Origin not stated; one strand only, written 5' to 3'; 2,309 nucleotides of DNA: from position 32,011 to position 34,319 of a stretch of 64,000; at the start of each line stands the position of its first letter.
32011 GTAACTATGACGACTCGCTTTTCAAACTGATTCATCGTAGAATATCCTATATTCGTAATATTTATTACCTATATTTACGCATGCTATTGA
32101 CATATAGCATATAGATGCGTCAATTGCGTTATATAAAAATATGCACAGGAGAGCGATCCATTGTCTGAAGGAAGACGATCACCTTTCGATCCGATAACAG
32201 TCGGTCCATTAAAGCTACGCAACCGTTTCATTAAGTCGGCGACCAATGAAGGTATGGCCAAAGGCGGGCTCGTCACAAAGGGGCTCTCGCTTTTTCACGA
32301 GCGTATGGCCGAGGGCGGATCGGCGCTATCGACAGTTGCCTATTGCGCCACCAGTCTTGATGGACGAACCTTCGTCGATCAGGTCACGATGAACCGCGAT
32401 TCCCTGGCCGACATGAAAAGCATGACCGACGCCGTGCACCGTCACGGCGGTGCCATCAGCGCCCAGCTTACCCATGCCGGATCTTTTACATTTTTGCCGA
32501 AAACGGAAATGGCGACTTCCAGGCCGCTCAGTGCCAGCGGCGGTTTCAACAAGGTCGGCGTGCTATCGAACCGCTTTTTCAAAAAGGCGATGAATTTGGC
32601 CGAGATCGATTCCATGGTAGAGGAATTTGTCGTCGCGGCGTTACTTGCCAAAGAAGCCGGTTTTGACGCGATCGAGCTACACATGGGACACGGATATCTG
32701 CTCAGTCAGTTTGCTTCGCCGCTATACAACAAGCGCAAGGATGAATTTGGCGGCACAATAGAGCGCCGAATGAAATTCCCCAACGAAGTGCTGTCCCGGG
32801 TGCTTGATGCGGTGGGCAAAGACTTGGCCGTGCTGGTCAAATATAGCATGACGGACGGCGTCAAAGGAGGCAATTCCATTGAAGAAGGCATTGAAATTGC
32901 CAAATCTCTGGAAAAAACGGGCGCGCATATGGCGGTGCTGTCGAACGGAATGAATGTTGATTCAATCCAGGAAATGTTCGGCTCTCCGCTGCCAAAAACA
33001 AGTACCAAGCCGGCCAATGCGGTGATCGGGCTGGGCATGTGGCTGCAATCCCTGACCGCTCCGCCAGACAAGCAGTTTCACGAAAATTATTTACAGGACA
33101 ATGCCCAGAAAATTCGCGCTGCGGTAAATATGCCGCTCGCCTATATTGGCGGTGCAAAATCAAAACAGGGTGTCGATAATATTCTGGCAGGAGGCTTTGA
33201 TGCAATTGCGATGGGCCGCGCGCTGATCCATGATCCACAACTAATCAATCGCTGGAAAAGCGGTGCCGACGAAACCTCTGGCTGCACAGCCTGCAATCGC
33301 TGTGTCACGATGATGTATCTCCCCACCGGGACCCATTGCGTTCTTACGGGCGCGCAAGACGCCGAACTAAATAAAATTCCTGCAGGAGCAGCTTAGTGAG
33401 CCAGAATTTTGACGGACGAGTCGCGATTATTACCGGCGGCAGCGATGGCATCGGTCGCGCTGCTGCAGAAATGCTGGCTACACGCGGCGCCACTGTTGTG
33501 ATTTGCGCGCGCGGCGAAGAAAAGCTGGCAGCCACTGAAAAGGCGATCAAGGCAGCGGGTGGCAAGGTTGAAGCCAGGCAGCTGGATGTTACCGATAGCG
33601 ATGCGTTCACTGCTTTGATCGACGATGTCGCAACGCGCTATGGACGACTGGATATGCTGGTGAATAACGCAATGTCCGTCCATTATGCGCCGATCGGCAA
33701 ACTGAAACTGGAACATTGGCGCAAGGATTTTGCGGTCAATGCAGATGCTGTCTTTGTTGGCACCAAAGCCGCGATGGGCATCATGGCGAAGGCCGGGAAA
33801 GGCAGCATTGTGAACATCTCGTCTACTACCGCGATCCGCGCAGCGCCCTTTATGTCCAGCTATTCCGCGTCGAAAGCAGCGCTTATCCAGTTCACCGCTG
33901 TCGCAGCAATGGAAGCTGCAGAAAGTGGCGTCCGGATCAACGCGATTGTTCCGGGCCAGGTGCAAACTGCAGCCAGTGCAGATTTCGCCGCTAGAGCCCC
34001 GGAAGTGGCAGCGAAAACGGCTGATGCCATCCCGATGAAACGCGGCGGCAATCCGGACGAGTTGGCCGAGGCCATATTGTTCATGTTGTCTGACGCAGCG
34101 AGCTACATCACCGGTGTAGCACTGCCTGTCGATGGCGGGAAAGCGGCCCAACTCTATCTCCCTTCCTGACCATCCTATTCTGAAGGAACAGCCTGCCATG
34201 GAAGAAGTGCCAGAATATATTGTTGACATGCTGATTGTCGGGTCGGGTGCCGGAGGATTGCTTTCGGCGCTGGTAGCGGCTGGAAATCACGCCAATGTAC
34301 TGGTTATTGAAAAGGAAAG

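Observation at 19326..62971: A 30-bp dyad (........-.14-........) with invariant spacing marks nearly every promoter region of the low-GC catabolic cluster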

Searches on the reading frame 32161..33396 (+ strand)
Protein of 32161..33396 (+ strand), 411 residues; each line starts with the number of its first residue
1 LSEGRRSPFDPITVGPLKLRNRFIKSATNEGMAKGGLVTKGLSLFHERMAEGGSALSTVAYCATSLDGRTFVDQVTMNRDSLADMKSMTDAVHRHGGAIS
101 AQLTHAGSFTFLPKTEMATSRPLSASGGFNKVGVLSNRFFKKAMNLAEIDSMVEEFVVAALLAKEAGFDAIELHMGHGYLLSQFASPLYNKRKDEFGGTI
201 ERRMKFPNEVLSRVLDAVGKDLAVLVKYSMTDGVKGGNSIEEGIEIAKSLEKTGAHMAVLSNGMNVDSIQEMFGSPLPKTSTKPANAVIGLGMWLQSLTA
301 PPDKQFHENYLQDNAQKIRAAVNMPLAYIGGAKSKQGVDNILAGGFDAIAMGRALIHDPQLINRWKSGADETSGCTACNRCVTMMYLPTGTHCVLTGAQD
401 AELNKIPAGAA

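Call 8: search_protein_families(library=pfam, proteins=[window:32161-33396:+])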
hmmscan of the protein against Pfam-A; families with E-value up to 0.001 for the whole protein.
window:32161-33396:+ (411 aa): 2 families
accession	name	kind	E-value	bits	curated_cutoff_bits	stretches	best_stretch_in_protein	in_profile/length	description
PF00724.26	Oxidored_FMN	-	2.5e-54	185.3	27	2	9-270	3-267/342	NADH:flavin oxidoreductase / NADH oxidase family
PF00977.27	His_biosynth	-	0.00048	20.1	23.6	0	313-367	63-117/228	Histidine biosynthesis protein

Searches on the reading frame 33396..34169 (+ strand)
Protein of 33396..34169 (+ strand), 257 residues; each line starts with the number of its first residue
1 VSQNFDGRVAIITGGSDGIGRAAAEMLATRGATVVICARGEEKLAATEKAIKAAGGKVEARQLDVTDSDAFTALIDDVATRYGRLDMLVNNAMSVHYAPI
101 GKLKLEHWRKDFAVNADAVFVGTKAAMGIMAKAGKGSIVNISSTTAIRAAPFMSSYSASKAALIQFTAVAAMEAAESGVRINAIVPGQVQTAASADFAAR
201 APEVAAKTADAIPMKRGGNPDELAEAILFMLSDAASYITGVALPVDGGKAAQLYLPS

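Call 8: search_protein_families(library=pfam, proteins=[window:33396-34169:+])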
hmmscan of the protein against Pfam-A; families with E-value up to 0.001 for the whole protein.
window:33396-34169:+ (257 aa): 5 families
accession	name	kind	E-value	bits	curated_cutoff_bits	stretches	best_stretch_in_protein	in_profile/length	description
PF13561.12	adh_short_C2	-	1.6e-58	198.5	27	1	17-248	6-234/236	Enoyl-(Acyl carrier protein) reductase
PF00106.31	adh_short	-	2.6e-54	184.1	26.6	1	8-196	1-189/195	short chain dehydrogenase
PF08659.16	KR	-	1.2e-13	51.8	22.6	1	11-166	4-159/180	KR domain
PF01370.27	Epimerase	-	1.2e-05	25.3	20.9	1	11-171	2-157/240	NAD dependent epimerase/dehydratase family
PF03435.24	Sacchrp_dh_NADP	-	1.5e-05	25.7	25.1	1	17-100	7-84/129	Saccharopine dehydrogenase NADP binding domain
